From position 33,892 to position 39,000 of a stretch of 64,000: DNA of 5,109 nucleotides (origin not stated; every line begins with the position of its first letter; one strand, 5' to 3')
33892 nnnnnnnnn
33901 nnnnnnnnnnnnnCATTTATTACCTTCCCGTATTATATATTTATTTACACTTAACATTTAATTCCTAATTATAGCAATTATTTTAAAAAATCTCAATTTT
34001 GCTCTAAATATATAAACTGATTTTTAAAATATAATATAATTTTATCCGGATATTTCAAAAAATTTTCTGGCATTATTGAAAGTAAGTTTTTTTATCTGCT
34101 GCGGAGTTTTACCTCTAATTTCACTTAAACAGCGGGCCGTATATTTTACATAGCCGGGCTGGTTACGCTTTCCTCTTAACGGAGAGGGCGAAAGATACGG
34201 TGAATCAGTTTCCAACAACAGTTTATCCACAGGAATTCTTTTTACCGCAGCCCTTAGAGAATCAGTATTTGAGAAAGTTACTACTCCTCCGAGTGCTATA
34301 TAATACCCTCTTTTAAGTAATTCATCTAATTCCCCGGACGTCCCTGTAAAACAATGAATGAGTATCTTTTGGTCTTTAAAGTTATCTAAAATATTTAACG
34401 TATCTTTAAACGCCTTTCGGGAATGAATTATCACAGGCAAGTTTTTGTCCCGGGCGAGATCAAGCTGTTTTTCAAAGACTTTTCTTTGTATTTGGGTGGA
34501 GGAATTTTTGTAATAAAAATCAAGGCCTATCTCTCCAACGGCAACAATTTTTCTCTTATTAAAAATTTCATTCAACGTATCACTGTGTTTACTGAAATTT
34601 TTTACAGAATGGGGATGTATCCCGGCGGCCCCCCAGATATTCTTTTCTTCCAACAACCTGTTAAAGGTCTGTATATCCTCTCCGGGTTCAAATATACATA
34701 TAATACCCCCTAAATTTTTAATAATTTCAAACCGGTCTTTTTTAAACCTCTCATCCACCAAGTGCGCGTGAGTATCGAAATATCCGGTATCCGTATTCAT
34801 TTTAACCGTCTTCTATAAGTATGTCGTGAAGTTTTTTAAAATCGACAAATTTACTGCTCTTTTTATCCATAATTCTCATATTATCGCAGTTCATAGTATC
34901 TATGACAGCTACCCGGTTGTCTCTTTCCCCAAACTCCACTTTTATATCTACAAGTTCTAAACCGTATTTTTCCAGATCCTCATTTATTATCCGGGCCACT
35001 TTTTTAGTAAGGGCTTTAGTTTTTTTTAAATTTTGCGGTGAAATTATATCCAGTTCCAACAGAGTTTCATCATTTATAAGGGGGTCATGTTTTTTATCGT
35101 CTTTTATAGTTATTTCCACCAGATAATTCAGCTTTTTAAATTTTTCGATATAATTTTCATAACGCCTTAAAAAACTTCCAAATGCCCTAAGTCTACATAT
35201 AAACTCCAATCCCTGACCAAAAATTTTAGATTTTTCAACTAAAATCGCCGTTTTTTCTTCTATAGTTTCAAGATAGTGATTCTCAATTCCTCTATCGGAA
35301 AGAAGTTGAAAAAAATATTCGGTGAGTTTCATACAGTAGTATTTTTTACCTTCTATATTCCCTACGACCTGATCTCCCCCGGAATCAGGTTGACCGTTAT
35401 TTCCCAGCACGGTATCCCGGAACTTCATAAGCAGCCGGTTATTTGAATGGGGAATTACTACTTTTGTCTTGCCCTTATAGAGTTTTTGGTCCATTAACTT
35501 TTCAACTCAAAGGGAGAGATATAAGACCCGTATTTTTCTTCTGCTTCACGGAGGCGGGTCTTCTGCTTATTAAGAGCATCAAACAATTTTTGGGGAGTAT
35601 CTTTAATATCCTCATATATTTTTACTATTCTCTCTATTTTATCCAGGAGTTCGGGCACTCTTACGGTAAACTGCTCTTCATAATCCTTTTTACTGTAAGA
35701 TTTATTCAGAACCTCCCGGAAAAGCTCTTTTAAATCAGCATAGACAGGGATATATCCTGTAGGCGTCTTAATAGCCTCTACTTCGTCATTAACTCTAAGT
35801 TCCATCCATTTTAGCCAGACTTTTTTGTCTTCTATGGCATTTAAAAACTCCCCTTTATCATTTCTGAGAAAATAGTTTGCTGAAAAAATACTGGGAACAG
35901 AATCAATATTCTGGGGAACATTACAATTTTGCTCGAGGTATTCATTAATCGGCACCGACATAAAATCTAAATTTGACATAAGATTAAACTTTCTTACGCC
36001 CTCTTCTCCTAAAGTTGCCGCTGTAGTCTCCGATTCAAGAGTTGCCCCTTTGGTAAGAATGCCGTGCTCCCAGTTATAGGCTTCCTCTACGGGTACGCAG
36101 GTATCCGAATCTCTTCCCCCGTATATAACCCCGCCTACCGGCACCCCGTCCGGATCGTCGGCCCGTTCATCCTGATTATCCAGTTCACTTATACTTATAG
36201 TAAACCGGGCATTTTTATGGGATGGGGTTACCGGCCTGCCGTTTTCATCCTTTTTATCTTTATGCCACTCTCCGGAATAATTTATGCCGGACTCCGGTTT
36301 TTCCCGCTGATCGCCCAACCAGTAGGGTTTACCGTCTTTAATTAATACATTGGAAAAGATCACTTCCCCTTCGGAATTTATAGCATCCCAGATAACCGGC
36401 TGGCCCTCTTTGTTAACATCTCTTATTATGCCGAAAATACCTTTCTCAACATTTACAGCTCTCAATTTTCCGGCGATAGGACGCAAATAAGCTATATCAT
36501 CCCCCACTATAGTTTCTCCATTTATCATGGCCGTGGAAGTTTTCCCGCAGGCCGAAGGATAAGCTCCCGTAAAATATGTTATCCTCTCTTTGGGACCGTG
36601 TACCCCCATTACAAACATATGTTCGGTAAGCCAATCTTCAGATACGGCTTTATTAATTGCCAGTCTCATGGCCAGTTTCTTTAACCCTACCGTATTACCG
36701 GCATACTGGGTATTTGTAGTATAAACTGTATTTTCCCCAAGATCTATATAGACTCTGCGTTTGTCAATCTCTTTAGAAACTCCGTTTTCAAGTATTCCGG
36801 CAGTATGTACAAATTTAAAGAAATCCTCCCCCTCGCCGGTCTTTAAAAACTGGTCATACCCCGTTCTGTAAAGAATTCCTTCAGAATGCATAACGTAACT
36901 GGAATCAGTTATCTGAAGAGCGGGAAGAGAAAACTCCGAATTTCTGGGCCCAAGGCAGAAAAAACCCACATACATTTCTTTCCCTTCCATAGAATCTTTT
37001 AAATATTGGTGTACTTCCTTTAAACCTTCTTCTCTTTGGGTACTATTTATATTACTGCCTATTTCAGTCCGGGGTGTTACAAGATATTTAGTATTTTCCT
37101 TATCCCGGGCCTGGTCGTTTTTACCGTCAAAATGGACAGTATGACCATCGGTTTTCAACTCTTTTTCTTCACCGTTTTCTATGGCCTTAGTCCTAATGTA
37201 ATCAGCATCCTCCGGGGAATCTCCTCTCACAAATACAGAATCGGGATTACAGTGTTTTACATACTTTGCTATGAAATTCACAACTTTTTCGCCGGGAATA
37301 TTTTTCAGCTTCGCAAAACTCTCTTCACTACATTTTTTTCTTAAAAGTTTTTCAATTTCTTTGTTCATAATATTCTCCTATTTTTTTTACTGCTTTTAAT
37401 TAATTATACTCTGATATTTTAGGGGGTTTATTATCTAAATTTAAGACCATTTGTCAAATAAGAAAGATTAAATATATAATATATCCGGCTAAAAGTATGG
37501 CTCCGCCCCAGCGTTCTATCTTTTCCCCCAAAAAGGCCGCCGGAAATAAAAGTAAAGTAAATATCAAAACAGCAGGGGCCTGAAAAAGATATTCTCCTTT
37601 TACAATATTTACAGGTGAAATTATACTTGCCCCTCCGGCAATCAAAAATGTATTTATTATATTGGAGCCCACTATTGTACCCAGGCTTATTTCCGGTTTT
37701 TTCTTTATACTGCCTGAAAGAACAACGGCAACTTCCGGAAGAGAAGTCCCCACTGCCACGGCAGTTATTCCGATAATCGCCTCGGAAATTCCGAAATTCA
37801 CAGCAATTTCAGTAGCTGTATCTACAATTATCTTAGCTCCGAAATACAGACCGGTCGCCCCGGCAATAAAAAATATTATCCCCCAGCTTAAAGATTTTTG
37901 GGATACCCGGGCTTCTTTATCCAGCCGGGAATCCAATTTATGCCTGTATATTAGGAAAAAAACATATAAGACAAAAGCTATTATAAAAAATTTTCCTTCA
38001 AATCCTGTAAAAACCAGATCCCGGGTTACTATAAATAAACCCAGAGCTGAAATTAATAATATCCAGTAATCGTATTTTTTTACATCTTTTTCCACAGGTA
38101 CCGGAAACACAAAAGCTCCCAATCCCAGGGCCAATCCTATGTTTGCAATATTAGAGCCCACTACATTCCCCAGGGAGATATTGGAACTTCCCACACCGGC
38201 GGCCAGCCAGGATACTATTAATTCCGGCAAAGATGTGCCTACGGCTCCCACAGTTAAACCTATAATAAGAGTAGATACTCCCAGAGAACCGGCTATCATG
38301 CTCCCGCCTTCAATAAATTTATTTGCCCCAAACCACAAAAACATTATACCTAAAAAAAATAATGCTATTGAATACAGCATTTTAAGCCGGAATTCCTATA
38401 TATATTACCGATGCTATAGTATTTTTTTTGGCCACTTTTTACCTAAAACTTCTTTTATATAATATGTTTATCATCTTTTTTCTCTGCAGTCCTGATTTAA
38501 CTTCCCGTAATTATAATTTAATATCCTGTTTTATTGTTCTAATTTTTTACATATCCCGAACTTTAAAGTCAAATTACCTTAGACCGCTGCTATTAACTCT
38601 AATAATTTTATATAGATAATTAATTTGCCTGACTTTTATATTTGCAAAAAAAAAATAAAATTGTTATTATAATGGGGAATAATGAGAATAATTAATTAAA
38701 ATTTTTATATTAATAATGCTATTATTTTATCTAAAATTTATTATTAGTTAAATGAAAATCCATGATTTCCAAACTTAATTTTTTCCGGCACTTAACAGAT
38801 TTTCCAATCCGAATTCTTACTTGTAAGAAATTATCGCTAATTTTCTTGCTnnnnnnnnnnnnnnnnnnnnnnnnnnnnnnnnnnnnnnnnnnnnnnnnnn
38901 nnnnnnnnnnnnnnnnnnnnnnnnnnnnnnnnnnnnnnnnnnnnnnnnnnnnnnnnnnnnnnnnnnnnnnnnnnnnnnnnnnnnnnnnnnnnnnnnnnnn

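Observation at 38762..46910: Tightly coupled trio: giant SBBP/cadherin-repeat adhesin with T9SS-type CTD, PorP/SprF-like outer-membrane partner, and AAA+ ATPase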

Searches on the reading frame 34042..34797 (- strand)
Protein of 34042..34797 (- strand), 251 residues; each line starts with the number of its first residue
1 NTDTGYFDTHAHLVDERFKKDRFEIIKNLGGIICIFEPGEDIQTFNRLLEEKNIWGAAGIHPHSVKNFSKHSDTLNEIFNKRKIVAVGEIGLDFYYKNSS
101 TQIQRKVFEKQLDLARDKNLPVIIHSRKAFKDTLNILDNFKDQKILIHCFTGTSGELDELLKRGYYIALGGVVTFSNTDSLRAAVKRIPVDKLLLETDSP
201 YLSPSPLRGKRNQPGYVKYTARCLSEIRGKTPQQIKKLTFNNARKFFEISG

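Call 9: search_protein_families(library=pfam, proteins=[window:34042-34797:-], max_evalue=0.001)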
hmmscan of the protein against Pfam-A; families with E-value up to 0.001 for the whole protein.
window:34042-34797:- (251 aa): 1 family
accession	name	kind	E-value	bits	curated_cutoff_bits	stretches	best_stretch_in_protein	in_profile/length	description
PF01026.27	TatD_DNase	-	2.4e-73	247.1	27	1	7-247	1-252/253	TatD related DNase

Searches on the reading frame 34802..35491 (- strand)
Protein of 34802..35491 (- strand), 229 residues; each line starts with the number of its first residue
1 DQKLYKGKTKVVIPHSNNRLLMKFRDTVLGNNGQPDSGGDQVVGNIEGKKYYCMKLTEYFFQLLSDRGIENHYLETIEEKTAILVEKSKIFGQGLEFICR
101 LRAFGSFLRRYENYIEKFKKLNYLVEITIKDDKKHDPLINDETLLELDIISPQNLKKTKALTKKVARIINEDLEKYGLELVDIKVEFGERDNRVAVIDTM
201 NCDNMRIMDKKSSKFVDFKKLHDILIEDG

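Call 9: search_protein_families(library=pfam, proteins=[window:34802-35491:-], max_evalue=0.001)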
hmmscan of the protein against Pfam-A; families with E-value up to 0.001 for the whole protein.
window:34802-35491:- (229 aa): 1 family
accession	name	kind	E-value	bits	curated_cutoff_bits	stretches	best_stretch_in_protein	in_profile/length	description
PF01259.24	SAICAR_synt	-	5.6e-33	115.1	20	1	3-213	1-202/233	SAICAR synthetase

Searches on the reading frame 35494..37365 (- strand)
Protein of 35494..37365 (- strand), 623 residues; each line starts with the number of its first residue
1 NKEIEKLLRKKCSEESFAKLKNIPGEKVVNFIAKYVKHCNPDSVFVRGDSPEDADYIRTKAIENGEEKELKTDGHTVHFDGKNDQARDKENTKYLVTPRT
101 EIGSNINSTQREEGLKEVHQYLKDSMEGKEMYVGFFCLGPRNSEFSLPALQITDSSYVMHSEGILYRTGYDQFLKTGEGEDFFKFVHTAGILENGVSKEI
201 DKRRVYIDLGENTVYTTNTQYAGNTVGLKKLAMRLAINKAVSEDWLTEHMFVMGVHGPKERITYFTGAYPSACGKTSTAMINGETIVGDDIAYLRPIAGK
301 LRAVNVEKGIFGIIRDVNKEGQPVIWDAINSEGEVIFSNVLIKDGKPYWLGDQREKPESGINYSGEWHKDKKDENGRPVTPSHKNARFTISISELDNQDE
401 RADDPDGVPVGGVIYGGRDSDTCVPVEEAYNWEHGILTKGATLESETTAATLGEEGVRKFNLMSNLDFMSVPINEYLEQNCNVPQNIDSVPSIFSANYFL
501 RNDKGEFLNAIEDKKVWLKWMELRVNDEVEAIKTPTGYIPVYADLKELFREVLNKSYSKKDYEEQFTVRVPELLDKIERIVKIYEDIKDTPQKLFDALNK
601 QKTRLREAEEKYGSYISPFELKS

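Call 9: search_protein_families(library=pfam, proteins=[window:35494-37365:-], max_evalue=0.001)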
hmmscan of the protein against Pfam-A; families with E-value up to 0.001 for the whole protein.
window:35494-37365:- (623 aa): 3 families
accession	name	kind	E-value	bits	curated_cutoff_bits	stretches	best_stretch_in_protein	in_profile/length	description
PF00821.23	PEPCK_GTP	-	1.2e-106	356.9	23.8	1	245-604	1-357/357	Phosphoenolpyruvate carboxykinase C-terminal P-loop domain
PF17297.7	PEPCK_N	-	2.1e-62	211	23.8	1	30-240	1-217/218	Phosphoenolpyruvate carboxykinase N-terminal domain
PF01293.25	PEPCK_ATP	-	7.1e-08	32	26.5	1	59-344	14-286/465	Phosphoenolpyruvate carboxykinase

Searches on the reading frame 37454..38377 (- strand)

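Call 9: search_protein_families(library=pfam, proteins=[window:37454-38377:-], max_evalue=0.001)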
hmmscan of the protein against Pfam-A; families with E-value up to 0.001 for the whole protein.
window:37454-38377:- (307 aa): 1 family
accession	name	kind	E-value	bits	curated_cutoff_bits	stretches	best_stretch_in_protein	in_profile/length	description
PF01699.29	Na_Ca_ex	-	2.7e-55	186.9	24.9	2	166-307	2-150/151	Sodium/calcium exchanger protein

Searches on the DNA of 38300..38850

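Call 99: search_rna_families(source=window, start=38300, end=38850, threshold=evalue, max_evalue=1)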
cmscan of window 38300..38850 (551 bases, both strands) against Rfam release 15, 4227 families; matches with E-value up to 1: 0.
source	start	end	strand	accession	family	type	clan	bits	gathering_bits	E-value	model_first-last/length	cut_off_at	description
